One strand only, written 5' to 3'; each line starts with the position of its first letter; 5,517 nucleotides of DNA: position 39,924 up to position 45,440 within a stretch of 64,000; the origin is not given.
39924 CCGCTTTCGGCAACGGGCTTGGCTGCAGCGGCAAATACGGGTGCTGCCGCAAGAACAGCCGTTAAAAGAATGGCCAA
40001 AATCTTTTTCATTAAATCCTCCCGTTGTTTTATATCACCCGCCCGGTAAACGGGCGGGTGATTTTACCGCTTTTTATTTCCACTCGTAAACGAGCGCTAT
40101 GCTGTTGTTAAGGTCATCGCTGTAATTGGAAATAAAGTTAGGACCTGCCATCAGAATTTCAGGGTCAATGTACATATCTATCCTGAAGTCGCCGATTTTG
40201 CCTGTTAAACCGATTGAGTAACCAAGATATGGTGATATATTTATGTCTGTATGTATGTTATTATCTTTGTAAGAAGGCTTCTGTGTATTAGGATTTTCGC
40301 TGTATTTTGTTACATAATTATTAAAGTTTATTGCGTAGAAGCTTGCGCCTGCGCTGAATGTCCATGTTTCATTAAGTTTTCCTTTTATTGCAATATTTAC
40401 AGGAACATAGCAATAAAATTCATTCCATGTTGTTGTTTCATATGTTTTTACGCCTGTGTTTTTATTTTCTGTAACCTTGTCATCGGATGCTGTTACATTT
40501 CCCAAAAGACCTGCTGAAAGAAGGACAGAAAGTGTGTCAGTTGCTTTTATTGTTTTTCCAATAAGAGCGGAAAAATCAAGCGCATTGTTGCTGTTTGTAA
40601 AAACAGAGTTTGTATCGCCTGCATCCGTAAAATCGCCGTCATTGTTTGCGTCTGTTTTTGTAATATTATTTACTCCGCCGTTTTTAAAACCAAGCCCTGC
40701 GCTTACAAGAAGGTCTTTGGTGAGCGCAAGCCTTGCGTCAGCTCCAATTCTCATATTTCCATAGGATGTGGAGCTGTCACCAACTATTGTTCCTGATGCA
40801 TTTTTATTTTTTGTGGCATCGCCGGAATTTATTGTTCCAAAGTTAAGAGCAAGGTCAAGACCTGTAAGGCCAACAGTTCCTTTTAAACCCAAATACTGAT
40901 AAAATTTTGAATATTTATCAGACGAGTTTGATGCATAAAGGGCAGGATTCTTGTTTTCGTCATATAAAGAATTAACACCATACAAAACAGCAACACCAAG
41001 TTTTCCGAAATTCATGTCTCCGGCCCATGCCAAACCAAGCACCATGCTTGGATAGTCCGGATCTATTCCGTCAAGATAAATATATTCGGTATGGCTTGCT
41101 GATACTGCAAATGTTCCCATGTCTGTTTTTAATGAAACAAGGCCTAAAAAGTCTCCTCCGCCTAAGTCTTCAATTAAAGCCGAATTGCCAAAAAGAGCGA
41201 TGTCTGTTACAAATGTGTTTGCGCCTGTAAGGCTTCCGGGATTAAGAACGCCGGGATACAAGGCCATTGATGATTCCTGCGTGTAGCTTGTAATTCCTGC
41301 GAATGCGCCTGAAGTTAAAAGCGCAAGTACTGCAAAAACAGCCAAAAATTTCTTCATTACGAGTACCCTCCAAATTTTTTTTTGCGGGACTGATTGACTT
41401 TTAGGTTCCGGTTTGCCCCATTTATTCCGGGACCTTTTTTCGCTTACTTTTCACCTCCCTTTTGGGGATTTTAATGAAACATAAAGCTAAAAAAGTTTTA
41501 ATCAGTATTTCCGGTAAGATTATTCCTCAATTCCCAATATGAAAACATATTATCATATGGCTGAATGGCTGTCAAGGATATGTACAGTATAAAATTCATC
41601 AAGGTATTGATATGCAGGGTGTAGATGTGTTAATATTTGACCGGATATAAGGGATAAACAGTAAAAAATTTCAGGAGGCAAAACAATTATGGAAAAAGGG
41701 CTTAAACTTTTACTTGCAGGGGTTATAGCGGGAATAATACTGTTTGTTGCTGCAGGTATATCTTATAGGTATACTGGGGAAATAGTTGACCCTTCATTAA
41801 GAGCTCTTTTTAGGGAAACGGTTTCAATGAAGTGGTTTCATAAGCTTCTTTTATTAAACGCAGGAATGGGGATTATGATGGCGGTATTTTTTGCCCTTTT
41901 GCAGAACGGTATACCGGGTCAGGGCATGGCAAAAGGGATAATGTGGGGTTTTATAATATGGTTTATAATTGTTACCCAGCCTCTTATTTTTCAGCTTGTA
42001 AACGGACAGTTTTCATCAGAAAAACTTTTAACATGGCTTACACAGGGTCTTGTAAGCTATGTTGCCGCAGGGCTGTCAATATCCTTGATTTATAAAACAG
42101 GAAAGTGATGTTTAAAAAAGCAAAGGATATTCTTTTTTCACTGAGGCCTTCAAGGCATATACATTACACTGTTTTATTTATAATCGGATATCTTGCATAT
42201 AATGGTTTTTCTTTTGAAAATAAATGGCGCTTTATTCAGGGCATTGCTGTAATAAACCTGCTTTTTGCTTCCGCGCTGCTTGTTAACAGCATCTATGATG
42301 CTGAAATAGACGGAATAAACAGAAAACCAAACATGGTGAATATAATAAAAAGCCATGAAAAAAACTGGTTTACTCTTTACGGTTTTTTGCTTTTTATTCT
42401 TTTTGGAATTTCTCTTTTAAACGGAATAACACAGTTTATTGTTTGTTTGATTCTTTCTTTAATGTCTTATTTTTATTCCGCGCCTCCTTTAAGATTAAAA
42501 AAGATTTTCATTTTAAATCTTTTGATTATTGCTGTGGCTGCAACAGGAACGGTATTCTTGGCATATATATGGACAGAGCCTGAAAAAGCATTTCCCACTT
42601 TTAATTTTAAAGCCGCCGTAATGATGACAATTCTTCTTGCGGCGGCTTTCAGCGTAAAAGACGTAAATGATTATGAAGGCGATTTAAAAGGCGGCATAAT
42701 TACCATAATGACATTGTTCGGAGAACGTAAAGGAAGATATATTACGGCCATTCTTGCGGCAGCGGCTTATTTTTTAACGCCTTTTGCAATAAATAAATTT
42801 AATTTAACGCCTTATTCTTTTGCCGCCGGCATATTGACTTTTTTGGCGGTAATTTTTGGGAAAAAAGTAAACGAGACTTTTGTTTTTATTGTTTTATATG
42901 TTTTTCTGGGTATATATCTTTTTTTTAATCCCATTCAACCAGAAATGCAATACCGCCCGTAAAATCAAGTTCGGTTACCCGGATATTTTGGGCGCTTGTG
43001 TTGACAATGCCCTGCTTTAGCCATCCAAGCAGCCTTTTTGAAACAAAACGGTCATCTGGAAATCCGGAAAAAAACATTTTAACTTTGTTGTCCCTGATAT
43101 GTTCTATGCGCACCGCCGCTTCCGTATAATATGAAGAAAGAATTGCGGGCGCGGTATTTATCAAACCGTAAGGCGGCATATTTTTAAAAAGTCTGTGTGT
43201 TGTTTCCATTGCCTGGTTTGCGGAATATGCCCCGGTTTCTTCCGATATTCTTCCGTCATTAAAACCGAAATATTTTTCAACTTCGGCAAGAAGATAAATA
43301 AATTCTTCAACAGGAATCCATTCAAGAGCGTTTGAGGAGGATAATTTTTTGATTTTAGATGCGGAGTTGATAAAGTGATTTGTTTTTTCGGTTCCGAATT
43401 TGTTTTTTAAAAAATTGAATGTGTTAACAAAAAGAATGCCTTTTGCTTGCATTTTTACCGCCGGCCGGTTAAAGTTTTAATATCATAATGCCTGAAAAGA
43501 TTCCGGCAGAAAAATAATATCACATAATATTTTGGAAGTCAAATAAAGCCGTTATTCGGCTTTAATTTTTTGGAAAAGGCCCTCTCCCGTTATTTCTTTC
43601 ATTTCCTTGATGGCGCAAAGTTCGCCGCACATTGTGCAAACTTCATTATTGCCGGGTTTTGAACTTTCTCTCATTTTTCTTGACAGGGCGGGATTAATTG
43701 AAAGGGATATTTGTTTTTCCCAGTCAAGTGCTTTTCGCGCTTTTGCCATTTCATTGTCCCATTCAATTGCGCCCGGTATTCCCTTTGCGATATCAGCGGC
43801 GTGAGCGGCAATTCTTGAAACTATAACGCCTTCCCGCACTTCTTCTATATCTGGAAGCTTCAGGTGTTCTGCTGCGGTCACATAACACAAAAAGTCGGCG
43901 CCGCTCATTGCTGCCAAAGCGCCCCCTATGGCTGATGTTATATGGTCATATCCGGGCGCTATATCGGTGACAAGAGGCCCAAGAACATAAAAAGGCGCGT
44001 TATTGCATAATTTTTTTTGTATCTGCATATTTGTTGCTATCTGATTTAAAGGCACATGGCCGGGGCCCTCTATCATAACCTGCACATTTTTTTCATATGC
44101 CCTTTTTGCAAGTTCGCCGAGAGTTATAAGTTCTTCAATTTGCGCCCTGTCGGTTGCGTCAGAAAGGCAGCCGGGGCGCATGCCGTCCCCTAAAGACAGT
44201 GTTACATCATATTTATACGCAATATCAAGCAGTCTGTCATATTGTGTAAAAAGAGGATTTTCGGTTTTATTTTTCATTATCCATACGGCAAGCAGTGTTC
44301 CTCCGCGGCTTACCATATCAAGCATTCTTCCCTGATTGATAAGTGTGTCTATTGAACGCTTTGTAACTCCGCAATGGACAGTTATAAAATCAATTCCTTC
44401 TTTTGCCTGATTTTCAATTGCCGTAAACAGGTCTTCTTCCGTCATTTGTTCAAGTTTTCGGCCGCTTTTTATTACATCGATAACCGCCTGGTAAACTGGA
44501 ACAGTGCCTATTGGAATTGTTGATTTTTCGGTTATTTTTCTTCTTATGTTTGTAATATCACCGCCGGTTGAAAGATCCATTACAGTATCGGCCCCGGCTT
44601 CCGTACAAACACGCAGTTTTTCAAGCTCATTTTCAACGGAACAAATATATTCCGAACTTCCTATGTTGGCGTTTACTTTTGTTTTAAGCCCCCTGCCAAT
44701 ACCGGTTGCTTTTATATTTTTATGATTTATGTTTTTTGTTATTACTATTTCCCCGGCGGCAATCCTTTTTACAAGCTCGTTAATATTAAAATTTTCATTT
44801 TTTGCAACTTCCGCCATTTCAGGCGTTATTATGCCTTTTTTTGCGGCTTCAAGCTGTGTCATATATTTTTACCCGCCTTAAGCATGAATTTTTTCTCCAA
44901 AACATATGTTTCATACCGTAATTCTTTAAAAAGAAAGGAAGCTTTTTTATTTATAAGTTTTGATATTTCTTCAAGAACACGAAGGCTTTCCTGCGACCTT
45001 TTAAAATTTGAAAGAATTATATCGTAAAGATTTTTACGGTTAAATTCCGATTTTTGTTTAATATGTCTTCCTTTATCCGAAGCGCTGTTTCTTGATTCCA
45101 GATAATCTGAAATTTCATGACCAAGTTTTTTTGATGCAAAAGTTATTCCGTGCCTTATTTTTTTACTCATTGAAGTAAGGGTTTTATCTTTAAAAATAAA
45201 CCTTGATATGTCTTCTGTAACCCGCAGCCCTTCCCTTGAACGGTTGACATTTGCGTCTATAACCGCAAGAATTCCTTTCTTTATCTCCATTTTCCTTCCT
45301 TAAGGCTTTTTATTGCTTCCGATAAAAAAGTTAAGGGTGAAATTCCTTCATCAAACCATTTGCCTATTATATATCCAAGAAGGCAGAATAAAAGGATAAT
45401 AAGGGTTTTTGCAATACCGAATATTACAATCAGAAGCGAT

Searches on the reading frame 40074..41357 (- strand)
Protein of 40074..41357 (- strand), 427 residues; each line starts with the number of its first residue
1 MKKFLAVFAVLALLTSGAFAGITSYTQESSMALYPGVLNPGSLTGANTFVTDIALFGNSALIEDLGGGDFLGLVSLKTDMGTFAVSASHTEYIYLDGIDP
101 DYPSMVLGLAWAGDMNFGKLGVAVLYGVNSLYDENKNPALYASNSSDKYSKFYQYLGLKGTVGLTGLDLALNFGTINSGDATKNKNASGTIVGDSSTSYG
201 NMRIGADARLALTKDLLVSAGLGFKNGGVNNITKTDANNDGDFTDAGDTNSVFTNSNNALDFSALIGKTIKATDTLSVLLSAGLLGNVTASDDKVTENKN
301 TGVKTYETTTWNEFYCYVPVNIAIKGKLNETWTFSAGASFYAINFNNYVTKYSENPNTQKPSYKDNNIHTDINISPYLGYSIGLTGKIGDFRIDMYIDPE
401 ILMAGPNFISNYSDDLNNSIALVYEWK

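Call 16: search_protein_families(library=pfam, proteins=[window:40074-41357:-], max_evalue=0.00001)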
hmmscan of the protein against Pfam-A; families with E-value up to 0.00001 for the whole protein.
window:40074-41357:- (427 aa): 0 families

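Call 36: search_protein_families(library=pfam, proteins=[window:40074-41357:-], max_evalue=5)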
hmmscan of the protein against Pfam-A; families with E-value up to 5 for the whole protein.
window:40074-41357:- (427 aa): 0 families

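Call 37: search_protein_families(library=ncbifam, proteins=[window:40074-41357:-], max_evalue=0.1)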
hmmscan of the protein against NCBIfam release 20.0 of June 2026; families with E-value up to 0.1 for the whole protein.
window:40074-41357:- (427 aa): 0 families

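Call 45: find_homologous_proteins(query=window:40074-41357:-, max_evalue=0.001)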
Query window:40074-41357:- (427 aa): 10 proteins with E <= 0.001 among 8000 candidates.
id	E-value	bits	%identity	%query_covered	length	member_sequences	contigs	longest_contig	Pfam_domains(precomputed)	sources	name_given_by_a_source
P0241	2.1e-276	934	100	100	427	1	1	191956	-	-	-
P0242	2.6e-74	269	41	100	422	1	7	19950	-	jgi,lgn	-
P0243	2.5e-67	246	38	100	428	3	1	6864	-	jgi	jgi:hypothetical protein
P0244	1.3e-59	220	38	100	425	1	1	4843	-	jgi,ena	-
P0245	4.0e-58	216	38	100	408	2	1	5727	-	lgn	-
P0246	2.3e-52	197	37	100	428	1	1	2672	-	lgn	-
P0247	8.7e-46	175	36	100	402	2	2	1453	-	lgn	-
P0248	8.8e-45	172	34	100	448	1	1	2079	-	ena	-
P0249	8.5e-41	158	32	100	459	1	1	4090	-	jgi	jgi:hypothetical protein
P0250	1.5e-40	158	33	100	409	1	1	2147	-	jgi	jgi:hypothetical protein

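Call 60: predict_structure(alignment_id=A2)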
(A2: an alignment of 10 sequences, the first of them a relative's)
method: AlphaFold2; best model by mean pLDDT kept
length: 427 residues; sequences in the alignment: 10
mean_pLDDT: 83.7   pTM: 0.78
mean pLDDT of the five models: 83.7, 83.0, 81.4, 81.1, 80.5
residues with pLDDT >= 90: 164; 70-90: 197; 50-70: 51; < 50: 15
segments of 3 or more residues with pLDDT < 50: 1-3, 10-20
pLDDT, mean of each block of 10 residues (from residue 1): 51 41 85 85 91 90 81 91 92 85 91 92 96 76 67 96 93 96 83 91 96 91 95 85 77 93 95 88 91 86 80 86 88 87 86 77 81 73 85 79 54 65 84
secondary structure, 60 per line:
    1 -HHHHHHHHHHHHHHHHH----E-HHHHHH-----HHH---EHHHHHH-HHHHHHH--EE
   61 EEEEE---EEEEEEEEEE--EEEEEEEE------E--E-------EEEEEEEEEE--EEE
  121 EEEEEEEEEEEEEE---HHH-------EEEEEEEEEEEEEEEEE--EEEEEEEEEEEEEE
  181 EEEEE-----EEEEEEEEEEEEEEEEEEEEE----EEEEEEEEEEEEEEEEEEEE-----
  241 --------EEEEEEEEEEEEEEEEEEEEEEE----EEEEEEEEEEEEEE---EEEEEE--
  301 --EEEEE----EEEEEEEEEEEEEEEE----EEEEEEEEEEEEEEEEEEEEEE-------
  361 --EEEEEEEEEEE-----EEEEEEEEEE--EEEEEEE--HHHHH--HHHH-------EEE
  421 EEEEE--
elements in order: H2-18 H25-30 H43-48 H50-56 E59-65 E69-78 E81-88 E106-115 E118-134 E148-164 E167-185 E191-211 E216-235 E249-271 E276-289 E293-298 E303-307 E312-327 E332-353 E363-373 E379-388 E391-397 H400-404 H407-410 E418-425

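Call 64: fold_search(model_id=the predicted structure, library=pdb)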
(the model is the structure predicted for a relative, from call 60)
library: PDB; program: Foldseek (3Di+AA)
matches with E <= 10: 1032; with E <= 0.001: 174
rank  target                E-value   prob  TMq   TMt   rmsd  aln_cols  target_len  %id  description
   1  9gf0_D                3.0e-09  1.00  0.55  0.68   7.4       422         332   12  Cryo-EM Structure of Pentameric Outer Membrane Protein A from Bdellovibrio bacteriovorus (released 2025-07-09)
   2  9gf0_E                1.3e-08  1.00  0.52  0.65   8.6       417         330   13  Cryo-EM Structure of Pentameric Outer Membrane Protein A from Bdellovibrio bacteriovorus (released 2025-07-09)
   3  9ga1_A                2.3e-08  1.00  0.50  0.62   8.7       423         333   12  Structure of Pentameric Outer Membrane Protein A from Bdellovibrio bacteriovorus (released 2025-07-09)
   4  9gf0_A                7.1e-08  1.00  0.51  0.64   8.6       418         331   12  Cryo-EM Structure of Pentameric Outer Membrane Protein A from Bdellovibrio bacteriovorus (released 2025-07-09)
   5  3brz                  9.4e-08  1.00  0.35  0.37  12.6       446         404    9  Crystal structure of the Pseudomonas putida toluene transporter TodX (released 2008-06-10)
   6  2r4l_C                1.2e-07  1.00  0.41  0.42  13.8       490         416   11  Crystal structure of the long-chain fatty acid transporter FadL mutant P34A (released 2008-09-16)
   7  6e4v                  1.5e-07  1.00  0.28  0.20  19.2       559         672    9  The Crystal Structure of FhuE from E. coli in complex with its substrate Coprogen (released 2019-04-10)
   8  8qp5_P                1.9e-07  1.00  0.30  0.40  10.4       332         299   11  Release Complex: BAM bound EspP (SurA released) (released 2024-09-25)
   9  5fr8_A                2.7e-07  1.00  0.28  0.20  19.1       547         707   11  Crystal structure of the siderophore receptor PirA from Acinetobacter baumannii (released 2016-05-11)
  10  1t16_A                4.2e-07  1.00  0.42  0.42  12.0       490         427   10  Crystal structure of the bacterial fatty acid transporter FadL from Escherichia coli (released 2004-06-15)
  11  3dwn_A                5.9e-07  1.00  0.43  0.43  11.8       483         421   11  Crystal structure of the long-chain fatty acid transporter FadL mutant A77E/S100R (released 2008-12-16)
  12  5fok_A                5.9e-07  1.00  0.26  0.19  18.4       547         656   10  Crystal structure of the siderophore receptor PiuA from Pseudomonas aeruginosa (released 2016-05-11)
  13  6z37                  7.0e-07  1.00  0.39  0.40  12.8       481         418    7  TodX monoaromatic hydrocarbon channel deltaS2 mutant (released 2020-11-04)
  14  2r4l_A                7.4e-07  1.00  0.42  0.43  15.1       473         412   11  Crystal structure of the long-chain fatty acid transporter FadL mutant P34A (released 2008-09-16)
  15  5fok_B                1.1e-06  1.00  0.27  0.20  17.9       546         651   10  Crystal structure of the siderophore receptor PiuA from Pseudomonas aeruginosa (released 2016-05-11)
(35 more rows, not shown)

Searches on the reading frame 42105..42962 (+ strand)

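Call 16: search_protein_families(library=pfam, proteins=[window:42105-42962:+], max_evalue=0.00001)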
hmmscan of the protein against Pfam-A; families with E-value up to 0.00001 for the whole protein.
window:42105-42962:+ (285 aa): 1 family
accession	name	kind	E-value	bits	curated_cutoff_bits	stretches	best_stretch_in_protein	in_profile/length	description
PF01040.23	UbiA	-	1.1e-19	71.2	34.2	1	26-250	6-227/250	UbiA prenyltransferase family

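Call 37: search_protein_families(library=ncbifam, proteins=[window:42105-42962:+], max_evalue=0.1)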
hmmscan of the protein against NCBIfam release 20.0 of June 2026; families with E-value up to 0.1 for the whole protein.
window:42105-42962:+ (285 aa): 14 families
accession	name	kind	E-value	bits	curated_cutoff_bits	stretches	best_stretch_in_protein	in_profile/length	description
NF009523.0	PRK12884.1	equivalog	1.3e-15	57.3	269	1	9-233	7-225/279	prenyltransferase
NF005742.0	PRK07566.1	equivalog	1.7e-12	47.1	313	1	25-224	47-249/315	chlorophyll synthase ChlG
NF009516.0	PRK12875.1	equivalog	1.2e-10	41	205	1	60-224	73-235/292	prenyltransferase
TIGR01476.1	chlor_syn_BchG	subfamily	5e-09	36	212.3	1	38-221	34-217/283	(bacterio)chlorophyll synthase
TIGR02056.1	ChlG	equivalog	2e-08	34.2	436.45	1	57-216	70-234/306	chlorophyll synthase ChlG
NF009521.0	PRK12882.1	equivalog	2.3e-08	33.6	296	1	13-232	12-227/280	geranylgeranylglycerol-phosphate geranylgeranyltransferase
NF009522.0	PRK12883.1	equivalog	2.7e-08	33.7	353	1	14-220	11-209/279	geranylgeranylglycerol-phosphate geranylgeranyltransferase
NF009525.0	PRK12887.1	equivalog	6.8e-08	32.2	226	1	48-235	59-252/310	homogentisate phytyltransferase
NF009513.0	PRK12872.1-3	equivalog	1.8e-07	31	288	1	40-228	52-234/293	prenyltransferase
NF009512.0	PRK12872.1-1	equivalog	3.2e-05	23.7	278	1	39-221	37-231/303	geranylgeranylglycerol-phosphate geranylgeranyltransferase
NF004751.0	PRK06080.1-3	equivalog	9.1e-05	22.1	264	1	144-244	159-251/296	1,4-dihydroxy-2-naphthoate polyprenyltransferase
NF004617.0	PRK05951.1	equivalog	0.0001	21.5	239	1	3-241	11-256/306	prenyltransferase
TIGR00751.1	menA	equivalog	0.021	14.3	102.15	1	170-232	169-230/284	1,4-dihydroxy-2-naphthoate octaprenyltransferase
NF004749.0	PRK06080.1-1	equivalog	0.074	12.2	277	1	97-239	116-258/311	1,4-dihydroxy-2-naphthoate polyprenyltransferase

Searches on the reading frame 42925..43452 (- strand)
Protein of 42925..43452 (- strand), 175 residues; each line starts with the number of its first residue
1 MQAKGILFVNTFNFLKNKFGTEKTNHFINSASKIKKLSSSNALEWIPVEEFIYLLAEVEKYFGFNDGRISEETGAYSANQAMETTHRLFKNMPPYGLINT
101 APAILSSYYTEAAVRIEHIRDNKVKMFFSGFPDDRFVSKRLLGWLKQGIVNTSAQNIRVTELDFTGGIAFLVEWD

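Call 16: search_protein_families(library=pfam, proteins=[window:42925-43452:-], max_evalue=0.00001)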
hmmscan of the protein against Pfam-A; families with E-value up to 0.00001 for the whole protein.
window:42925-43452:- (175 aa): 0 families

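Call 36: search_protein_families(library=pfam, proteins=[window:42925-43452:-], max_evalue=5)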
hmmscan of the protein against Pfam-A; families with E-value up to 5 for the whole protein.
window:42925-43452:- (175 aa): 2 families
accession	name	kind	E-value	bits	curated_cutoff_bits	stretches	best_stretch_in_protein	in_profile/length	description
PF07700.20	HNOB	-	0.075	13.4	25.5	1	4-90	1-86/163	Haem-NO-binding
PF14061.12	Mtf2_C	-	0.13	12.9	27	0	57-70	8-20/48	Polycomb-like MTF2 factor 2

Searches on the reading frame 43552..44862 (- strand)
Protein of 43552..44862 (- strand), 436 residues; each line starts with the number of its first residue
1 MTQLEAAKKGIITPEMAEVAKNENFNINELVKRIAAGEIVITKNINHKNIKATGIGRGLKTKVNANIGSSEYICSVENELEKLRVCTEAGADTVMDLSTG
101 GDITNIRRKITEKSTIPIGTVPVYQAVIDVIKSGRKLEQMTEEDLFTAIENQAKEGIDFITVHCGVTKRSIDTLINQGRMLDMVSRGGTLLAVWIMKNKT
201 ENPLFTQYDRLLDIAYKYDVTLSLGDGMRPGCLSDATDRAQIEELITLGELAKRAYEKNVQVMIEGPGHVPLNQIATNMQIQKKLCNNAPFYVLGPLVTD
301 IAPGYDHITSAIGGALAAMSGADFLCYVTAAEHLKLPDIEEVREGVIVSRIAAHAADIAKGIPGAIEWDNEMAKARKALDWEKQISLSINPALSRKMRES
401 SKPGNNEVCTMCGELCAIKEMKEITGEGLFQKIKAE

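Call 16: search_protein_families(library=pfam, proteins=[window:43552-44862:-], max_evalue=0.00001)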
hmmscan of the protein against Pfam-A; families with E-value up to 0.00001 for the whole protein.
window:43552-44862:- (436 aa): 1 family
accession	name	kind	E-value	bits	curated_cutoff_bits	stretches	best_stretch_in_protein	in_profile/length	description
PF01964.24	ThiC_Rad_SAM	-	6.3e-199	661.5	25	1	2-422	1-419/420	Radical SAM ThiC family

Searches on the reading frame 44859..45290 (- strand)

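Call 17: search_protein_families(library=pfam, proteins=[window:44859-45290:-], max_evalue=0.0001)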
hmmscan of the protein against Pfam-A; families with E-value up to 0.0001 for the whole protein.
window:44859-45290:- (143 aa): 1 family
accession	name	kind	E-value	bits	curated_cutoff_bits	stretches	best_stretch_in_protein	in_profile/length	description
PF17792.6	ThiD2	-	2.5e-37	128.5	23.5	1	10-134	2-124/124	ThiD2 family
